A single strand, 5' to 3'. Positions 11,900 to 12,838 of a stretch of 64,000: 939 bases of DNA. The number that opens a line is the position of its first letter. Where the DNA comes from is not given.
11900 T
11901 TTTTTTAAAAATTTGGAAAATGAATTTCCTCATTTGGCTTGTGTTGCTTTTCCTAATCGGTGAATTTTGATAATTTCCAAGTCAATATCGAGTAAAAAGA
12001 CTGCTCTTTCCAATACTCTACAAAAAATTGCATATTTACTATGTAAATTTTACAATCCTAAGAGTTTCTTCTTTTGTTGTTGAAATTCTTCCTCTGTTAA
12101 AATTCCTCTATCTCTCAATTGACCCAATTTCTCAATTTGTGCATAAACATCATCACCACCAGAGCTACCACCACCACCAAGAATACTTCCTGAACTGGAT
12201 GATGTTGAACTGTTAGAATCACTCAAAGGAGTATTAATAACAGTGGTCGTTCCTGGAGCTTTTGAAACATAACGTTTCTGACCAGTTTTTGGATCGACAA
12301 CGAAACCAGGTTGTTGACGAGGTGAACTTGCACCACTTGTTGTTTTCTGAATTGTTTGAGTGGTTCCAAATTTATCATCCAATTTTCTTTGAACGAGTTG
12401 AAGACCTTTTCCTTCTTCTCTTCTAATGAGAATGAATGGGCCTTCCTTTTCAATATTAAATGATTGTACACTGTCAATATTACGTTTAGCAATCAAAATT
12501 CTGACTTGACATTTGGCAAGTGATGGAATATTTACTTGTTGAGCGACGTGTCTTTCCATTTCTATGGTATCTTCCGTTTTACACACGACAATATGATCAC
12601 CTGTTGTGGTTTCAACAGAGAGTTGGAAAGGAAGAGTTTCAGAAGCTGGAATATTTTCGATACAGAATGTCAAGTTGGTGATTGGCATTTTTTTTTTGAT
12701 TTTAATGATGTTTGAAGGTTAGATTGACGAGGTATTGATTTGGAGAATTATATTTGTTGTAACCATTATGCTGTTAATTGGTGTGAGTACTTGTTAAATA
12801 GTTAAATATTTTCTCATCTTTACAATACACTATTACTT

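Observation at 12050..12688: SHOCT-domain protein in a eukaryotic genome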

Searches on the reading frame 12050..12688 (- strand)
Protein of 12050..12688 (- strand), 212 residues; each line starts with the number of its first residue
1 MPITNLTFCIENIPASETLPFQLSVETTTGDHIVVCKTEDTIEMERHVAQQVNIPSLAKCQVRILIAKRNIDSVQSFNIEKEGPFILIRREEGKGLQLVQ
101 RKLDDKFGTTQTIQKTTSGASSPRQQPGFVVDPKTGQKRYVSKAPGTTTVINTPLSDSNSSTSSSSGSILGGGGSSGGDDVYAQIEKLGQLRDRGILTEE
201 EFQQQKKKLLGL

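Call 4: search_protein_families(library=pfam, proteins=[window:12050-12688:-], max_evalue=10)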
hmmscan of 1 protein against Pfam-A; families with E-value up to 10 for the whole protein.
window:12050-12688:- (212 aa): 2 families
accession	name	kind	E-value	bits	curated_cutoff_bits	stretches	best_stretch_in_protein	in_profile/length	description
PF09851.14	SHOCT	-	1e-10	41.5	27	1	183-210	1-28/28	Short C-terminal domain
PF05120.17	GvpG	-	0.013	16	30.6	1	181-210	33-62/67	Gas vesicle protein G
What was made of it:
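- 12059..12142 (-): Residues 183-210: SHOCT domain (PF09851), a two-helix hairpin. It is followed by a C-terminal Gly-Leu shared by 4 of the 5 aligned orthologues (Asn-Leu in P0003, truncated in Willaertia P0005) and by many other family members. Pfam E=1e-10, 41.5 bits, profile 1-28/28 (call 4).
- On SHOCT (PF09851): 41.5 bits against 27, E=1e-10, profile positions 1-28 of 28 (call 4) Residues 183-210 of 212 (call 4)
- On Bacterial PH domain, bPH_2 (PF03703): No Pfam hit other than SHOCT and GvpG at E<=10 (call 4).
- Checked: Pfam SHOCT PF09851 matches residues 183-210 over profile positions 1-28 of 28, with E=1e-10 and 41.5 bits against a gathering score of 27 (call 4).
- The HMM match covers all 28 positions at 41.5 bits, 14.5 bits above the curated cutoff, with E=1e-10 (call 4).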

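Call 5: search_protein_families(library=ncbifam, proteins=[window:12050-12688:-], max_evalue=10)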
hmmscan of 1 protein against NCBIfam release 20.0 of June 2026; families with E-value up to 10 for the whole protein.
window:12050-12688:- (212 aa): 0 families

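Call 6: find_homologous_proteins(query=window:12050-12688:-, max_evalue=0.001)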
Query window:12050-12688:- (212 aa): 7 proteins with E <= 0.001 among 599 candidates.
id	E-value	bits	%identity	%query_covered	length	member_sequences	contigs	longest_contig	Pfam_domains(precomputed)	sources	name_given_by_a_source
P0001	1.2e-131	454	100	100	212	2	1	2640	PF09851.15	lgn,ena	-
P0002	6.4e-70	253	62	100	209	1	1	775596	PF09851.15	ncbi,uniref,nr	ncbi:hypothetical protein C9374_013987 [Naegleria lovaniensis]|uniref:SHOCT domain-containing protei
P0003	9.1e-70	252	59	100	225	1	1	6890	PF09851.15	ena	-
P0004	2.3e-68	248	61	100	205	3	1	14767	PF09851.15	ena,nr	nr:unnamed protein product [Naegleria fowleri]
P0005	1.4e-46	176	47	99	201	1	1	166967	PF09851.15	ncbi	ncbi:hypothetical protein ABK040_014215 [Willaertia magna]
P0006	1.4e-4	40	77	15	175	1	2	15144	PF09851.15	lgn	-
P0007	5.8e-4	37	78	15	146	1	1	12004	PF09851.15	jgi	jgi:sortase (surface protein transpeptidase)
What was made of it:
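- On Recently transferred bacterial gene: Bacterial hits cover only the SHOCT tail, 15% of the query (call 6).
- Identity to bacterial SHOCT tails is 77-78% (call 6).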

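Call 18: find_encoding_contigs(protein=P0001, flank=3000, max_places=4)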
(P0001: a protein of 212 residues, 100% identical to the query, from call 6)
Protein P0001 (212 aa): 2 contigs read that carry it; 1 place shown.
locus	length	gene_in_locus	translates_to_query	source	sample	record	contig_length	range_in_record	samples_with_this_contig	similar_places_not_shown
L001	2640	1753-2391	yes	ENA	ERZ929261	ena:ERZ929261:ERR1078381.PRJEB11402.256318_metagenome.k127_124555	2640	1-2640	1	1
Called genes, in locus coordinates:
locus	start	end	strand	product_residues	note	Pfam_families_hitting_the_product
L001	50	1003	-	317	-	-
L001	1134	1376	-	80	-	PF00168:C2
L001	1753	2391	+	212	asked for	PF09851:SHOCT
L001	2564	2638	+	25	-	?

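Call 19: list_cluster_members(proteins=[window:12053-12688:-])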
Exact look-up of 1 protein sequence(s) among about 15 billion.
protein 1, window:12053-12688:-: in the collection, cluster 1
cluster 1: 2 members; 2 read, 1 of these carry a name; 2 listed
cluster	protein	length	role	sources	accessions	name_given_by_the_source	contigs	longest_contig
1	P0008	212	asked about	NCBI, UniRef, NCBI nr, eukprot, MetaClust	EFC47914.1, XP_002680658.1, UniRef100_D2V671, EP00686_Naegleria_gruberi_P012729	predicted protein [Naegleria gruberi] | Predicted protein n=1 Tax=Naegleria gruberi TaxID=5762 RepID=D2V671_NAEGR | uncharacterized protein NAEGRDRAFT_46987 [Naegleria gruberi]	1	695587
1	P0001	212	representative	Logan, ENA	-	-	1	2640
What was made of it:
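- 12050..12688 (-): Complete intronless CDS (212 aa plus stop) of N. gruberi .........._46987 / XP_002680658.1 / D2V671. Exact-sequence look-up (call 19).
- Checked: The genome is eukaryotic: the exact protein is Naegleria gruberi XP_002680658.1 / EFC47914.1 / UniProt D2V671, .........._46987, labelled 'predicted protein' (call 19).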

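Call 20: predict_structure(alignment_id=A1)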
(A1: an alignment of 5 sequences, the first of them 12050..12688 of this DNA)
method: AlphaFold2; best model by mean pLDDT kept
length: 212 residues; sequences in the alignment: 5
mean_pLDDT: 66.1   pTM: 0.46
mean pLDDT of the five models: 66.1, 64.2, 63.1, 62.8, 55.3
residues with pLDDT >= 90: 7; 70-90: 123; 50-70: 16; < 50: 66
segments of 3 or more residues with pLDDT < 50: 106-129, 142-178
pLDDT, mean of each block of 10 residues (from residue 1): 86 77 89 88 86 86 82 86 85 78 53 27 39 50 40 30 27 38 80 82 81 63
secondary structure, 60 per line:
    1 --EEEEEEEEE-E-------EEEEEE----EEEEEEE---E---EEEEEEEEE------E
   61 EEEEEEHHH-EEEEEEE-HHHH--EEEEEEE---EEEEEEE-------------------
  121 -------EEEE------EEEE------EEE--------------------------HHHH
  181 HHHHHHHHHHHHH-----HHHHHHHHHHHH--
elements in order: E3-11 E21-26 E31-37 E45-53 E60-66 E71-77 H79-82 E85-91 E95-101 E128-131 E138-141 E148-150 H177-193 H199-210
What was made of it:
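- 12269..12307 (-): Residues 128-140, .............: a short conserved motif (predicted beta-hairpin) between the beta domain and the linker. It is shared by the single-domain orthologue group, including Acrasis. The AF2 strands here have low confidence (call 20).
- On SHOCT (PF09851): The AF2 model has helices 177-193 and 199-210 at pLDDT about 80, with the turn at R194-G195-I196 (call 20).
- Checked: AlphaFold2 models the region as two helices, 177-193 and 199-210, at pLDDT about 80 (call 20).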

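Call 35: find_encoding_contigs(protein=P0002, flank=5000, max_places=2)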
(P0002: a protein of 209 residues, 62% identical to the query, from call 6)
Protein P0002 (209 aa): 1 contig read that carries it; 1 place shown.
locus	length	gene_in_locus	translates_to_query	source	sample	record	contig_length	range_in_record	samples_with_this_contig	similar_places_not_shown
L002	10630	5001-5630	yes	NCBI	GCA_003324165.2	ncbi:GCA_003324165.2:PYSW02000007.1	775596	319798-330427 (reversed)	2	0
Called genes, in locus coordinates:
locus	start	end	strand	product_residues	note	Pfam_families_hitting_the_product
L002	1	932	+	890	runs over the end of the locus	PF13516:LRR_6 (faint)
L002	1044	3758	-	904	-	PF00172:Zn_clus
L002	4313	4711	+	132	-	-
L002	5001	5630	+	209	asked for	PF09851:SHOCT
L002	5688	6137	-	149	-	PF08510:PIG-P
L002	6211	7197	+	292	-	PF04078:Rcd1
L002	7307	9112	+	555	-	PF00928:Adap_comp_sub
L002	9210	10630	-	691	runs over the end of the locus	PF07974:EGF_2 (faint), PF23301:EGF_PEAR1L (faint)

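Call 36: find_encoding_contigs(protein=P0005, flank=5000, max_places=2)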
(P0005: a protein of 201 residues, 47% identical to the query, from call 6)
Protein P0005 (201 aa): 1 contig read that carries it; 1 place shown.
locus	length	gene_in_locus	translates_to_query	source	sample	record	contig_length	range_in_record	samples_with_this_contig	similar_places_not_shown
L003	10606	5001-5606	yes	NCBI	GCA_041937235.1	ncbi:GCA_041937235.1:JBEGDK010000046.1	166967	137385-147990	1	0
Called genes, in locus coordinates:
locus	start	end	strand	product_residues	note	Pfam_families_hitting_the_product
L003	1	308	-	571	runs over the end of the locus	PF24885:TPR_NPHP3 (faint), PF13424:TPR_12 (faint), PF00515:TPR_1 (faint), PF07719:TPR_2 (faint), PF13181:TPR_8 (faint), PF13374:TPR_10 (faint), PF14938:SNAP (weak)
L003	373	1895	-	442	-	-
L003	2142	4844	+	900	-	PF14438:SM-ATX, PF06741:LsmAD, PF07145:PAM2 (faint)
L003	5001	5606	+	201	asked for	PF09851:SHOCT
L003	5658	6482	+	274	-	-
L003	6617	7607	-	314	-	PF00249:Myb_DNA-binding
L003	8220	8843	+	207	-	PF01661:Macro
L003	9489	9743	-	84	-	-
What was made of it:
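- The orthologues sit among eukaryotic genes on contigs of 167-776 kb (calls 35, 36). Orthologues occur in at least five heterolobosean species among eukaryotic neighbours (calls 6, 35, 36).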

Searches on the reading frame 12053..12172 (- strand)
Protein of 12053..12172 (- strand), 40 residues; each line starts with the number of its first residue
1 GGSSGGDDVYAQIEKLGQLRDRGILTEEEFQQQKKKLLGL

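Call 69: search_solved_structures(query=window:12053-12172:-, max_evalue=5, show_alignments=3)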
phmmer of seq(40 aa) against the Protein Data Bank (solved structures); distinct sequences matched with E-value up to 5: 0.

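Call 71: search_solved_structures(query=A4, max_evalue=1, show_alignments=3)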
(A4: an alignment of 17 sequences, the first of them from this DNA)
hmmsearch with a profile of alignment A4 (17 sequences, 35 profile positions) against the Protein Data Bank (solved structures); distinct sequences matched with E-value up to 1: 1.
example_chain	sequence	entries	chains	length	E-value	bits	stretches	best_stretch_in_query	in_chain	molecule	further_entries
1whz_A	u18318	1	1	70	0.94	12.3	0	14-27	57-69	Hypothetical protein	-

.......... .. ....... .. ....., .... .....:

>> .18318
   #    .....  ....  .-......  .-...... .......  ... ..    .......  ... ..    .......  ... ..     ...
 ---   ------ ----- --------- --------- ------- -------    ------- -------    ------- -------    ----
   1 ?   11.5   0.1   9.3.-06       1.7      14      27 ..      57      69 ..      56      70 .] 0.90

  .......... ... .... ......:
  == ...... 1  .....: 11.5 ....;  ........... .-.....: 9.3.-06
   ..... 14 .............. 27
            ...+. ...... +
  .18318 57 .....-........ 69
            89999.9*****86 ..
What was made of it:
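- On SHOCT (PF09851): No PDB chain matched the SHOCT profile built here (calls 69, 71).
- Tried and rejected: None was found by sequence or by profile (calls 69, 71).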
